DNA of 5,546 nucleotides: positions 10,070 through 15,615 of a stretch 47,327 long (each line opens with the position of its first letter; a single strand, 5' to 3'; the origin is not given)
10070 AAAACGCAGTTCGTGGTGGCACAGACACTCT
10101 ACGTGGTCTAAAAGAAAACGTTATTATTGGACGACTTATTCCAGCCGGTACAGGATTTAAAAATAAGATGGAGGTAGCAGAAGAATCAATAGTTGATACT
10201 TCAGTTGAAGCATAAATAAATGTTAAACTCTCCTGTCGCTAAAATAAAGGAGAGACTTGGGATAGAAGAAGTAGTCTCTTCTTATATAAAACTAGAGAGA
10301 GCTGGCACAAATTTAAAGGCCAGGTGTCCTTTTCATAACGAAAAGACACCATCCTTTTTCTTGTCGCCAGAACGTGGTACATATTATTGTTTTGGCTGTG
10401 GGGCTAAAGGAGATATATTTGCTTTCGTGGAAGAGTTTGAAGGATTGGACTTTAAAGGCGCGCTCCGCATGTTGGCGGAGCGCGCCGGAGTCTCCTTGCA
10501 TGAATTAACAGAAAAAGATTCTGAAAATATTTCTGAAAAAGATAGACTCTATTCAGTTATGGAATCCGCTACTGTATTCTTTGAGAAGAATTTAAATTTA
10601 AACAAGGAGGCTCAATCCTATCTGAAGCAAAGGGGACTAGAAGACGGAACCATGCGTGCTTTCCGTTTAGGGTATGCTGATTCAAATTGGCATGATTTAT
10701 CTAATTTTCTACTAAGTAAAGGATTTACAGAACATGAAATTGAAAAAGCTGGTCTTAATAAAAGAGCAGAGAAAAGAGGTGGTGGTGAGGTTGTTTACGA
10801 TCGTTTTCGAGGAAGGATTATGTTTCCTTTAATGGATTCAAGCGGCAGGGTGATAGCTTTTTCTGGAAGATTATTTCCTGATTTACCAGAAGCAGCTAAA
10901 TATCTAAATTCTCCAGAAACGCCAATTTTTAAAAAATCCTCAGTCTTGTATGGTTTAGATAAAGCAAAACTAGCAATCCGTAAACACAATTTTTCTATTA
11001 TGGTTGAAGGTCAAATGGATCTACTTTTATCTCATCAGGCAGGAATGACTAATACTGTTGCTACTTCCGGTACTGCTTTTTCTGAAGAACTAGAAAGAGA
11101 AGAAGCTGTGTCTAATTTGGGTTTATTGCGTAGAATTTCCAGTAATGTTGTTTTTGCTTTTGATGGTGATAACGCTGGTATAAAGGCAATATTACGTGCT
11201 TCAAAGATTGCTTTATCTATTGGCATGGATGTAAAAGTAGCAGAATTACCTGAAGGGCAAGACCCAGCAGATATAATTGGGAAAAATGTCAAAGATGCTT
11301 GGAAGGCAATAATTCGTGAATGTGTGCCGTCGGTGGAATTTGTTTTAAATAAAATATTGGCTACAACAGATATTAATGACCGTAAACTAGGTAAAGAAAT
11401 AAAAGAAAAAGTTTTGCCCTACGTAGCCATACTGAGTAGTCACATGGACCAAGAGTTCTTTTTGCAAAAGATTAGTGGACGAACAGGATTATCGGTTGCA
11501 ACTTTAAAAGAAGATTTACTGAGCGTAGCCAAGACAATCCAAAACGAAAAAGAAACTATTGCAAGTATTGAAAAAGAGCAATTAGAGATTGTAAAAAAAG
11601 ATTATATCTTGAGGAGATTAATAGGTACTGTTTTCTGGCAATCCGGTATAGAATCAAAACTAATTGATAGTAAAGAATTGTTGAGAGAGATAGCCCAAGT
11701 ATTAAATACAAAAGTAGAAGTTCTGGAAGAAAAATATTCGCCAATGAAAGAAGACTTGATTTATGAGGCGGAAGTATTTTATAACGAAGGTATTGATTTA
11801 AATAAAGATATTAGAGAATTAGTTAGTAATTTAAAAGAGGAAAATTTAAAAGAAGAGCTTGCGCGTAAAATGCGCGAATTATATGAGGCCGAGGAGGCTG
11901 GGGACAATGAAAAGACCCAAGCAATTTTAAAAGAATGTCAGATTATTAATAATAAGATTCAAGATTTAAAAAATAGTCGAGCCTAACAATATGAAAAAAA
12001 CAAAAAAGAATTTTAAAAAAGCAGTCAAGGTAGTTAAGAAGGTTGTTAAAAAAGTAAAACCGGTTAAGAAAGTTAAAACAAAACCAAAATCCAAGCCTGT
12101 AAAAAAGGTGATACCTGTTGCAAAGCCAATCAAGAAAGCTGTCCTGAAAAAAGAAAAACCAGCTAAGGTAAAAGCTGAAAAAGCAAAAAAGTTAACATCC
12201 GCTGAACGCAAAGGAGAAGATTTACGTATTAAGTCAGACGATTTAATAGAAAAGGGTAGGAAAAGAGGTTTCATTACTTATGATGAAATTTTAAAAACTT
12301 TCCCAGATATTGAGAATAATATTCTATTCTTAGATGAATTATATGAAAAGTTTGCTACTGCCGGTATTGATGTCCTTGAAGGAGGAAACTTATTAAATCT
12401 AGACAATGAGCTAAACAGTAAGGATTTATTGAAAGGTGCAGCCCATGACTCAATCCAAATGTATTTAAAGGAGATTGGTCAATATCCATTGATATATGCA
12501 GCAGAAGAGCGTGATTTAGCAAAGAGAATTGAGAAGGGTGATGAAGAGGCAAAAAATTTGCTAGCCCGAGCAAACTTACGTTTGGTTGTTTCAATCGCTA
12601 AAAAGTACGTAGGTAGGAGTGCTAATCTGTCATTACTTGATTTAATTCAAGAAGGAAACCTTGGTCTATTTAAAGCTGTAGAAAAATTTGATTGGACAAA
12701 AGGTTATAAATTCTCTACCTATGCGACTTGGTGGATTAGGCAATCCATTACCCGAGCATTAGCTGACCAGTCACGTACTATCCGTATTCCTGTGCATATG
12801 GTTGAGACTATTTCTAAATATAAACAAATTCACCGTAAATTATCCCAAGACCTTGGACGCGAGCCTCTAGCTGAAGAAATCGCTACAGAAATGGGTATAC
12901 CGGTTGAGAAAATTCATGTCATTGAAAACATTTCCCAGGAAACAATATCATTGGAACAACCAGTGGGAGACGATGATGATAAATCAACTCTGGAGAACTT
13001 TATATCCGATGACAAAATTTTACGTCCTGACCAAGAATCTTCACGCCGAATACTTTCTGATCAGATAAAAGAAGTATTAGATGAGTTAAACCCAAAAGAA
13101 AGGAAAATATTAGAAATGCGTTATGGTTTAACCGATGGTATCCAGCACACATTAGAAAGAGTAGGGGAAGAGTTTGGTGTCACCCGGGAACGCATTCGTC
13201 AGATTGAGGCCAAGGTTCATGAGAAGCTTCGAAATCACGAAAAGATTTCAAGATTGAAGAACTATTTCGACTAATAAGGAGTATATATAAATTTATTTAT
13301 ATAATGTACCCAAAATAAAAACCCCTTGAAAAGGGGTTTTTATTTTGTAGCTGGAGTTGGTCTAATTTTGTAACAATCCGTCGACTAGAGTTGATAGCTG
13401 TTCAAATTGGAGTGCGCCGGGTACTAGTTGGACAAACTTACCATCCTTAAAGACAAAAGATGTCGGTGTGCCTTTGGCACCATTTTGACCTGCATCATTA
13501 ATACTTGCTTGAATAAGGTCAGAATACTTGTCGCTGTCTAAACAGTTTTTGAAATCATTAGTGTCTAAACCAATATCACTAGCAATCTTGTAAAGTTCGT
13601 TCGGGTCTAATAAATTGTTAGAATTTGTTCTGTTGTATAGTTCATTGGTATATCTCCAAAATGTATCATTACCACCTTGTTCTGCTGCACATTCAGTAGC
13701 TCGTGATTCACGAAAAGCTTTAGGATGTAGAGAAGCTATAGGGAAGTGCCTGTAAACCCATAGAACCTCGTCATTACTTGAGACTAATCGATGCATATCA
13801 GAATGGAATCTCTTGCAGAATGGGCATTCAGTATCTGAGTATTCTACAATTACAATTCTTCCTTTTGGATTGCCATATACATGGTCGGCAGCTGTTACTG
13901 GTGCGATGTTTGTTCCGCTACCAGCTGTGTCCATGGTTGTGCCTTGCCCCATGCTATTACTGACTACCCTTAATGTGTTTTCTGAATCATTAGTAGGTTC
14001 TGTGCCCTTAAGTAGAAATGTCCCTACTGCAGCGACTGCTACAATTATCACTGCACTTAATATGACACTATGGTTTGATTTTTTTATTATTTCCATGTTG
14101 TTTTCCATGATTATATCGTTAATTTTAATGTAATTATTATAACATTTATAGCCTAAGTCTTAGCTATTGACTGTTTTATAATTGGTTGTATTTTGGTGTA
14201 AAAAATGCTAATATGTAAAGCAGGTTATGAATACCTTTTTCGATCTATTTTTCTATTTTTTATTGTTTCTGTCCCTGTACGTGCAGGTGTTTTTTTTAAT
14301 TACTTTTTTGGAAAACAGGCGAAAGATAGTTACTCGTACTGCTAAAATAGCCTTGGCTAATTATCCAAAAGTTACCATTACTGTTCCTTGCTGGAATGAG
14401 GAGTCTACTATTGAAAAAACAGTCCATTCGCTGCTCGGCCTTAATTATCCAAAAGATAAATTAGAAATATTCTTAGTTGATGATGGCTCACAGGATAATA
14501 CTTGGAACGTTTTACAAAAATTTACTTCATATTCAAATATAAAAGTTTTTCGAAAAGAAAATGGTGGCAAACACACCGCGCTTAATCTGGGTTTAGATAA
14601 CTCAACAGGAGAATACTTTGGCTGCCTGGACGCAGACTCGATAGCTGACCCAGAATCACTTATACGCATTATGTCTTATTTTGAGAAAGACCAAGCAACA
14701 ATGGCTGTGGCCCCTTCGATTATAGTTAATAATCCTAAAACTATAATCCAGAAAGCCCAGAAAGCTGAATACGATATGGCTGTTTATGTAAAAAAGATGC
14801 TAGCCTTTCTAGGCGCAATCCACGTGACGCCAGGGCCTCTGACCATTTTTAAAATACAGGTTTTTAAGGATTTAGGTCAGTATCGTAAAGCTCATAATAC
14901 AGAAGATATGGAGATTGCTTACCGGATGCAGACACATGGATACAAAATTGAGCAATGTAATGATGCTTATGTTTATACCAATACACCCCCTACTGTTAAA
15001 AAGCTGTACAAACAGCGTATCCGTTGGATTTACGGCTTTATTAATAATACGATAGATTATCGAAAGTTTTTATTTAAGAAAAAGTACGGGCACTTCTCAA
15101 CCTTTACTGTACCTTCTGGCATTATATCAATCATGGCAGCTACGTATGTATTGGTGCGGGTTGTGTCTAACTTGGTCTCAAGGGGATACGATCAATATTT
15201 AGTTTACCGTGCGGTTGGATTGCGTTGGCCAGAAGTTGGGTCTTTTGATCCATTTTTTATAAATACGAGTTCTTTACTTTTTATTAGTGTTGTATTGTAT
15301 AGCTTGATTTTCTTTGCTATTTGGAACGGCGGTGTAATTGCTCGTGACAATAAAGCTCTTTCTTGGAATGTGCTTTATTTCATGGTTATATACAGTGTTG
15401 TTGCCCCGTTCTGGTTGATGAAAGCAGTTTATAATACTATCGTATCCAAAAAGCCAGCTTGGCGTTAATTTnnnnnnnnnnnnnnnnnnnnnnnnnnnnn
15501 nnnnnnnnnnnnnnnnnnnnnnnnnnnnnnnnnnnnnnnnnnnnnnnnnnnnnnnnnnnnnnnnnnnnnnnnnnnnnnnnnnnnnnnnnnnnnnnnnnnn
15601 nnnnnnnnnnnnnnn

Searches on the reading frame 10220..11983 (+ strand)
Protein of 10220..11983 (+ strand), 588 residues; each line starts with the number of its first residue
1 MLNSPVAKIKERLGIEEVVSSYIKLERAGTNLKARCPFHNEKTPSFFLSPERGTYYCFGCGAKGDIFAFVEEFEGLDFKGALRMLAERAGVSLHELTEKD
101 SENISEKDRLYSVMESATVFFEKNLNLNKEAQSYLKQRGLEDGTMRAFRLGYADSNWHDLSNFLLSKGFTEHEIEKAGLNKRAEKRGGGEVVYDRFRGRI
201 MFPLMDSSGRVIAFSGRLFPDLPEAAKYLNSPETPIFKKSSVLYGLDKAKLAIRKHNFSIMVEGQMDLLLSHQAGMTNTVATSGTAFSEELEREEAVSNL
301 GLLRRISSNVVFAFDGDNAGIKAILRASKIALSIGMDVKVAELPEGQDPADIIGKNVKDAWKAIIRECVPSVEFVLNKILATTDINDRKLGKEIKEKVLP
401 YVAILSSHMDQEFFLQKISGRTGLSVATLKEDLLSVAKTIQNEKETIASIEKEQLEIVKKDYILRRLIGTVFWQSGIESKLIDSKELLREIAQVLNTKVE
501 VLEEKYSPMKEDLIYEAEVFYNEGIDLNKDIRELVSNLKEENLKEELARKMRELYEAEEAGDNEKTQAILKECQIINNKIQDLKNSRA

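Call 67: search_protein_families(library=pfam, proteins=[window:10220-11983:+], max_evalue=0.001)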
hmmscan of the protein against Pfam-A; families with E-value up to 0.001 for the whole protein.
window:10220-11983:+ (588 aa): 7 families
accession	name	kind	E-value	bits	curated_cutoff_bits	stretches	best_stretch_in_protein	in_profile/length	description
PF08275.17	DNAG_N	-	3.5e-39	134.3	26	1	120-250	1-128/128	DNA primase catalytic core, N-terminal domain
PF01807.25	Zn_ribbon_DnaG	-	2.6e-31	107.8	24.9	1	5-95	5-95/98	CHC2 zinc finger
PF13155.12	Toprim_2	-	6.9e-16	58.8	22.1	1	260-352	1-87/88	Toprim-like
PF13662.12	Toprim_4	-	2.4e-12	47.4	25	1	260-341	4-84/85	Toprim domain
PF01751.28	Toprim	-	1.2e-06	29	23.1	1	260-331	3-84/96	Toprim domain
PF13362.12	Toprim_3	-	0.00034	21.4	27.2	0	260-356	3-92/95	Toprim domain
PF04096.20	Nucleoporin2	-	0.0004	21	28.4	1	443-552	9-119/148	Nup98-96 autopeptidase S59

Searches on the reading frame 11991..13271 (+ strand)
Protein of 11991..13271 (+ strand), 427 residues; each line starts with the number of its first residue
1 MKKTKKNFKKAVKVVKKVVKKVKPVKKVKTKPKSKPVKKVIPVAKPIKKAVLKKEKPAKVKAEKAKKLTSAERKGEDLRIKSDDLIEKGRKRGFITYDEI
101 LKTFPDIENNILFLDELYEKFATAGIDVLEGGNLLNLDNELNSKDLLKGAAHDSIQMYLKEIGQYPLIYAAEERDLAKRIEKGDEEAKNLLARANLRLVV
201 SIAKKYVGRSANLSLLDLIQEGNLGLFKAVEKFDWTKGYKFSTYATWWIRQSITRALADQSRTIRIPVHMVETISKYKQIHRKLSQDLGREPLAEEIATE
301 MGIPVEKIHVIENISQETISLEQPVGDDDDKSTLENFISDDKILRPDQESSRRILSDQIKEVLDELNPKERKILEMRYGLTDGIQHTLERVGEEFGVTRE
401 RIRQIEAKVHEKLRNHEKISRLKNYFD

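Call 67: search_protein_families(library=pfam, proteins=[window:11991-13271:+], max_evalue=0.001)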
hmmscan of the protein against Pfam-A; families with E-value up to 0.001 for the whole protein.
window:11991-13271:+ (427 aa): 6 families
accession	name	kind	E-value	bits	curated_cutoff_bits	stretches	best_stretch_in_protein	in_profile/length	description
PF04542.20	Sigma70_r2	-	4.5e-22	78.1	24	1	191-263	1-71/71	Sigma-70 region 2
PF04539.22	Sigma70_r3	-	4.3e-19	68.8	25.3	1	272-348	1-76/78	Sigma-70 region 3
PF04545.22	Sigma70_r4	-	2e-17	62.8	24.1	1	362-415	1-50/50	Sigma-70, region 4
PF00140.25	Sigma70_r1_2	-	1.5e-14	54.1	22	1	153-186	1-34/34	Sigma-70 factor, region 1.2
PF03979.19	Sigma70_r1_1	-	1.3e-11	44.7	22.5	1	83-133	8-58/81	Sigma-70 factor, region 1.1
PF08281.18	Sigma70_r4_2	-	0.00056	19.9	25.7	0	357-378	2-23/54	Sigma-70, region 4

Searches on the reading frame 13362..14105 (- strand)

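Call 67: search_protein_families(library=pfam, proteins=[window:13362-14105:-], max_evalue=0.001)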
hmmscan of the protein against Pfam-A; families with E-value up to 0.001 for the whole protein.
window:13362-14105:- (247 aa): 3 families
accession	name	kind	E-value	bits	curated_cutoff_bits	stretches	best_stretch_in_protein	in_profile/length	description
PF13462.12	Thioredoxin_4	-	1.3e-20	74.7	23.2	1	73-242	4-164/165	Thioredoxin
PF01323.26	DSBA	-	9.9e-19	68.3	25.6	1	86-239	2-188/191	DSBA-like thioredoxin domain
PF13098.12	Thioredoxin_2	-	1.7e-09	38.4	27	1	81-239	4-102/104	Thioredoxin-like domain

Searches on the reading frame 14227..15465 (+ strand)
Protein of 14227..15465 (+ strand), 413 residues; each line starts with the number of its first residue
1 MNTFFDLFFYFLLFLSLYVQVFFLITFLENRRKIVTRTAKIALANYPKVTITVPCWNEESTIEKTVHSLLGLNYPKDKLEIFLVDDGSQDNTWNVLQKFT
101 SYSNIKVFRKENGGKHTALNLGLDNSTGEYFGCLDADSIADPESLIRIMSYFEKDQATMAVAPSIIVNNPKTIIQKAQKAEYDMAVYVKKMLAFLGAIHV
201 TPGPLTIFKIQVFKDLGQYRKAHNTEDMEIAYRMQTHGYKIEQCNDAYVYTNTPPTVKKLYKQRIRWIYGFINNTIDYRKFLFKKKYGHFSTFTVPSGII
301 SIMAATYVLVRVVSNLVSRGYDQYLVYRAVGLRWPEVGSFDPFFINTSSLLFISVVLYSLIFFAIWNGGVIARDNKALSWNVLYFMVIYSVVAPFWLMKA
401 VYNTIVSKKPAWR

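Call 67: search_protein_families(library=pfam, proteins=[window:14227-15465:+], max_evalue=0.001)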
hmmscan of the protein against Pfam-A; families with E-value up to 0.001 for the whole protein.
window:14227-15465:+ (413 aa): 6 families
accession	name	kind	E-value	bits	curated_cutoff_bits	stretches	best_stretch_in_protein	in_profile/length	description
PF00535.33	Glycos_transf_2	-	1.9e-33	116.2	23.3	1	51-216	2-167/168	Glycosyl transferase family 2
PF13641.12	Glyco_tranf_2_3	-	1e-29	104.6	27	1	47-270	1-230/230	Glycosyltransferase like family 2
PF13632.12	Glyco_trans_2_3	-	1.2e-20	74.6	27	1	133-328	4-153/198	Glycosyl transferase family group 2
PF13506.12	Glyco_transf_21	-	4.6e-07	29.9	21.7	1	115-267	18-172/174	Glycosyl transferase family 21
PF03142.21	Chitin_synth_2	-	1.3e-06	27.9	27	1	122-216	196-292/527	Chitin synthase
PF10111.15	Glyco_tranf_2_2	-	3.6e-05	23.8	27.3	1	51-236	2-201/276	Glycosyltransferase like family 2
